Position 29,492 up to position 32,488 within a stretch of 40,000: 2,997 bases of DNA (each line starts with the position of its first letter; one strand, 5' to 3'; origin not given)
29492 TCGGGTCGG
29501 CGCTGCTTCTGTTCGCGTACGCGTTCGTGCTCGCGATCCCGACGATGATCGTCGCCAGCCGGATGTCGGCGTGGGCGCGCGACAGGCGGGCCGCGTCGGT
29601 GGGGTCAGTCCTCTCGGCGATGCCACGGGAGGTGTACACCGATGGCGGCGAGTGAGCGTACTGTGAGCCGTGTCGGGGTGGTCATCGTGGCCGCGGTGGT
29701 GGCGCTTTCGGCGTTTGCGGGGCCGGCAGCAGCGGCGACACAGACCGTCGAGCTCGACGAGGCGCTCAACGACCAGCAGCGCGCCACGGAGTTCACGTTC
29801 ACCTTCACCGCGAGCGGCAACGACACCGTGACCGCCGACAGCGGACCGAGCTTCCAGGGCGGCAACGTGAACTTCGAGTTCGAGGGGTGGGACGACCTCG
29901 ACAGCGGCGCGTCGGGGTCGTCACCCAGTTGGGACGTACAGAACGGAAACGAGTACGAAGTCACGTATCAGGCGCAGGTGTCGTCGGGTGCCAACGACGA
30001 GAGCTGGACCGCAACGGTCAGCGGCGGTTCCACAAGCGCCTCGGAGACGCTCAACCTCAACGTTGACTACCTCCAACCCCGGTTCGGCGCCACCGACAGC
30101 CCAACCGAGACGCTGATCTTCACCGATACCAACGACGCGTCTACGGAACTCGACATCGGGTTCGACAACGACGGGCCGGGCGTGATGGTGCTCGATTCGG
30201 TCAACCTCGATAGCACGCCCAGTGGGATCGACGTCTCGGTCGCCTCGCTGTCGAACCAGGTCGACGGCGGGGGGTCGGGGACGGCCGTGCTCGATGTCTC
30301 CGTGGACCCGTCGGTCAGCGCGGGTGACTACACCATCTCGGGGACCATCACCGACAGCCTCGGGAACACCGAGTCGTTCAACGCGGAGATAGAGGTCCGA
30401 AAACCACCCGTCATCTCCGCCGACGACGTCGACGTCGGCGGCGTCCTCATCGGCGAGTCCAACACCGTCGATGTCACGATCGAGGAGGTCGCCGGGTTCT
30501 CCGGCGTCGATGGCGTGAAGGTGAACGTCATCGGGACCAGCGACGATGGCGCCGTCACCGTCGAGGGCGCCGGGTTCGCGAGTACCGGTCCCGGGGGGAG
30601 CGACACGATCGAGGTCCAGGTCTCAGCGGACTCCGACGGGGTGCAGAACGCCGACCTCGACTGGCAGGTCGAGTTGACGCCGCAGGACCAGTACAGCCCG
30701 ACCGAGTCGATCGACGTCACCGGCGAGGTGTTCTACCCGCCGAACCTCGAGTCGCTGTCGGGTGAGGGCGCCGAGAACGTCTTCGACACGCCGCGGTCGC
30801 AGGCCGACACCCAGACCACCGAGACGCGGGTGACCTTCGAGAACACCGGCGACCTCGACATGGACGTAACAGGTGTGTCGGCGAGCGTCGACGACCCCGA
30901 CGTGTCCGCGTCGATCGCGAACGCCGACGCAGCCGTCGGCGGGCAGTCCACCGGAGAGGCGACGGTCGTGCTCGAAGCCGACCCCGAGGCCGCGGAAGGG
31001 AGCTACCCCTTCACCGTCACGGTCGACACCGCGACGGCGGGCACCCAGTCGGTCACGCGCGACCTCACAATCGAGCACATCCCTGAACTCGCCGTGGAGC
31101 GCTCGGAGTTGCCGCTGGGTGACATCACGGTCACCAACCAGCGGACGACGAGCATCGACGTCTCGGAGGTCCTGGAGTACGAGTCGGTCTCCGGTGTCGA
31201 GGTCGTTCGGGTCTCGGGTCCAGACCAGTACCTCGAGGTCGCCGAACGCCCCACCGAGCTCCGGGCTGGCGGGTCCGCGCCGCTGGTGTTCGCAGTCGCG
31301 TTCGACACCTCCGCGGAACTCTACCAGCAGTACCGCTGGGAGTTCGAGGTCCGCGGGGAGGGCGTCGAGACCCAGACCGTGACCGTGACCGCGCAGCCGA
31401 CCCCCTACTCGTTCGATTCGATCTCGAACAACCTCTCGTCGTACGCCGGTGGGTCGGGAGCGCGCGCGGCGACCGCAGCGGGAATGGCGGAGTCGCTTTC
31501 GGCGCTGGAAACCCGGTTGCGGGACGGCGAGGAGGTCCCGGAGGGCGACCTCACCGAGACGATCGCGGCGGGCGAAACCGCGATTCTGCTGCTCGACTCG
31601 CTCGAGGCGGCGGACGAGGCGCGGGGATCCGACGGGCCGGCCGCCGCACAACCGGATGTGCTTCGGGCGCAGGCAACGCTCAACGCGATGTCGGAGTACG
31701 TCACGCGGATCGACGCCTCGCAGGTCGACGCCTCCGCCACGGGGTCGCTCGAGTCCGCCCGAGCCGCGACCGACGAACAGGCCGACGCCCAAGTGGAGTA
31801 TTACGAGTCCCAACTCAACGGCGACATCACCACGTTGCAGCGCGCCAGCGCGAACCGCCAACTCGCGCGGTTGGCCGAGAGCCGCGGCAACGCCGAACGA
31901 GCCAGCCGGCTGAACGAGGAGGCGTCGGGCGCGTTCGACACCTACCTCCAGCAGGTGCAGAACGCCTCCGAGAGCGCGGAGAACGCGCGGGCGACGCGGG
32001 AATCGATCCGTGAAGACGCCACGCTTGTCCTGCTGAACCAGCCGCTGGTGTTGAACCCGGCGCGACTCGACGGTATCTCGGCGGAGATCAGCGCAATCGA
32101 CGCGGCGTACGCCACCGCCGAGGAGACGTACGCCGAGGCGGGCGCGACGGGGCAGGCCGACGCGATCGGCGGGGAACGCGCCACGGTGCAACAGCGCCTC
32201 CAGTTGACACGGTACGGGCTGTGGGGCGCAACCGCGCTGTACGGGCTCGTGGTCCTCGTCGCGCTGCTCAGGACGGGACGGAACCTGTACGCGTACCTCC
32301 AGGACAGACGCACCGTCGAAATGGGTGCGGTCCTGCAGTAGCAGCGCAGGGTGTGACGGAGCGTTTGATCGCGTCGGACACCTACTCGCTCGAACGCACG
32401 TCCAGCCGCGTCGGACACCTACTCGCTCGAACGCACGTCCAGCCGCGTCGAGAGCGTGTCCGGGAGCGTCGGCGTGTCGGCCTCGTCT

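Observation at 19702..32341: Eight-gene translationally coupled operon pairing two divergent CetZ/tubulin-like GTPases with six envelope-spanning proteins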

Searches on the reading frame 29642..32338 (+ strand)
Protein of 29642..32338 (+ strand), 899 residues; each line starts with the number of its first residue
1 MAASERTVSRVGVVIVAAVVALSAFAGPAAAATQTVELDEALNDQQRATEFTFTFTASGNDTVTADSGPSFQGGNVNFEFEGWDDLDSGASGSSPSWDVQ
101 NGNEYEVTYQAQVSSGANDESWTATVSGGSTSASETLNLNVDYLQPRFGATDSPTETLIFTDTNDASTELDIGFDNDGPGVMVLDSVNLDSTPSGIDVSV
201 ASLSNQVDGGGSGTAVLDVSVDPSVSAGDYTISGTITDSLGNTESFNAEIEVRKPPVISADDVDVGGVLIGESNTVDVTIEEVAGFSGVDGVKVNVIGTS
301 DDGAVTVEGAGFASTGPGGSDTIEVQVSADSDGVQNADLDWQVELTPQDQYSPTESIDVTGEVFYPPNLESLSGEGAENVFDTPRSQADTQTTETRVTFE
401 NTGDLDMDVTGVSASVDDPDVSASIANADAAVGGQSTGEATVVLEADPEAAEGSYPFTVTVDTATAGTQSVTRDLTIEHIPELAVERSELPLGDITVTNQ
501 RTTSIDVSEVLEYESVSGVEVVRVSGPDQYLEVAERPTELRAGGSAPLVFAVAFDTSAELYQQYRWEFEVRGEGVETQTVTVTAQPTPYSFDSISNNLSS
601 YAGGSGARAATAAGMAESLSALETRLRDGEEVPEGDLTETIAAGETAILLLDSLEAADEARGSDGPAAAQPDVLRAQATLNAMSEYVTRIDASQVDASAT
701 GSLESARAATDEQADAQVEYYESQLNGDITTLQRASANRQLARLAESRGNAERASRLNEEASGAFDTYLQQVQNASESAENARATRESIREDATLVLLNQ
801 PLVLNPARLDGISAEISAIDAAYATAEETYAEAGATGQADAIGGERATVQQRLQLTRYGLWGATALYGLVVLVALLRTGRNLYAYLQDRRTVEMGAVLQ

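Call 4: search_protein_families(library=pfam, proteins=[window:29642-32338:+], max_evalue=1)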
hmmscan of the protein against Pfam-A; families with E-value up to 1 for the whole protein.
window:29642-32338:+ (899 aa): 6 families
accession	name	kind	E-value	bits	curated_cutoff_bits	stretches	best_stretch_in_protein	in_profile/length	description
PF19077.6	Big_13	-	0.00056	20.8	27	1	57-142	17-101/102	Bacterial Ig-like domain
PF03896.21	TRAP_alpha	-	0.0088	15.7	24.7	1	389-430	20-61/180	Translocon-associated protein (TRAP), alpha subunit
PF07029.16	CryBP1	-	0.044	14.3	25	1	372-501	25-154/180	CryBP1 protein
PF22544.2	HYDIN_VesB_CFA65-like_Ig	-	0.067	13.9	25.5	0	391-437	19-65/100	HYDIN/CFA65/VesB-like, Ig-like domain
PF16353.11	LacZ_4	-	0.12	13.1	27.3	0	626-657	22-53/87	Beta-galactosidase, domain 4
PF01833.30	TIG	-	0.24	11.9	20.9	1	408-469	20-78/84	IPT/TIG domain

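Call 5: search_protein_families(library=ncbifam, proteins=[window:29642-32338:+], max_evalue=1)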
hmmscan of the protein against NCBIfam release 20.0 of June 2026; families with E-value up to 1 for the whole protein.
window:29642-32338:+ (899 aa): 2 families
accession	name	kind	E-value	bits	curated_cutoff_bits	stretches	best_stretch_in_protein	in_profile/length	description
NF012200.0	choice_anch_D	domain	1.1e-05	25.9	45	1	259-339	20-99/108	choice-of-anchor D domain-containing protein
NF051894.1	anti_phage_HalA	equivalog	0.51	9.5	250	1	730-789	155-214/338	anti-phage Hailong system effector protein HalA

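Call 39: search_solved_structures(query=A4, max_evalue=5)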
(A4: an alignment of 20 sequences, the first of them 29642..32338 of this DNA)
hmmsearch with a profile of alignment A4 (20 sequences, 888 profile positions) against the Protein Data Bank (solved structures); distinct sequences matched with E-value up to 5: 13.
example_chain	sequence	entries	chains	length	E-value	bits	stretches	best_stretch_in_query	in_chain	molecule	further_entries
6nz0_Z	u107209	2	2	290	0.0011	20.3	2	189-238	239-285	Dyslexia-associated protein KIAA0319-like protein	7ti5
2qsv_A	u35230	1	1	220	0.019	16.2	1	147-222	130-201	Uncharacterized protein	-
2kpn_A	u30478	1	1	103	0.069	14.4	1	197-238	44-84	Bacillolysin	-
2bzd_A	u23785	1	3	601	0.24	12.6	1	152-247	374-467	BACTERIAL SIALIDASE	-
1wcq_A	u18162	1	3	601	0.24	12.6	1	152-247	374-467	SIALIDASE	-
1w8n_A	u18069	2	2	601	0.24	12.6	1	152-247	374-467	BACTERIAL SIALIDASE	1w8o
2ber_A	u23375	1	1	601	0.24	12.6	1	152-247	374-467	BACTERIAL SIALIDASE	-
1eut_A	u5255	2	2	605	0.24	12.6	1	152-247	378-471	SIALIDASE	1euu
2c26_A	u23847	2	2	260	0.58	11.3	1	209-305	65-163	ENDOGLUCANASE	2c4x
8q30_A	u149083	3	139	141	0.62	11.3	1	380-436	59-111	DUF4352 domain-containing protein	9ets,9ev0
8e55_A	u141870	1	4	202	0.71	11.1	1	579-655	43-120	SG135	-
9p4n_R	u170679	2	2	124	0.72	11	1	212-240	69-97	Dyslexia-associated protein KIAA0319-like protein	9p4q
21vq_V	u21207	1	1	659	2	9.6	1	694-767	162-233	Phi92_gp134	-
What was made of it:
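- Gene 8 carries several Ig-like domains on a long stalk (calls 4, 5, 39).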

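Call 68: search_protein_families(library=padloc, proteins=[window:29642-32338:+], max_evalue=0.01)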
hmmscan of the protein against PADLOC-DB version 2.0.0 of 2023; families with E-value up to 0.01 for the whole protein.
window:29642-32338:+ (899 aa): 0 families

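Call 69: search_protein_families(library=phrogs, proteins=[window:29642-32338:+], max_evalue=0.01)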
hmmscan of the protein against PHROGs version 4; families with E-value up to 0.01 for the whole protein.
window:29642-32338:+ (899 aa): 0 families
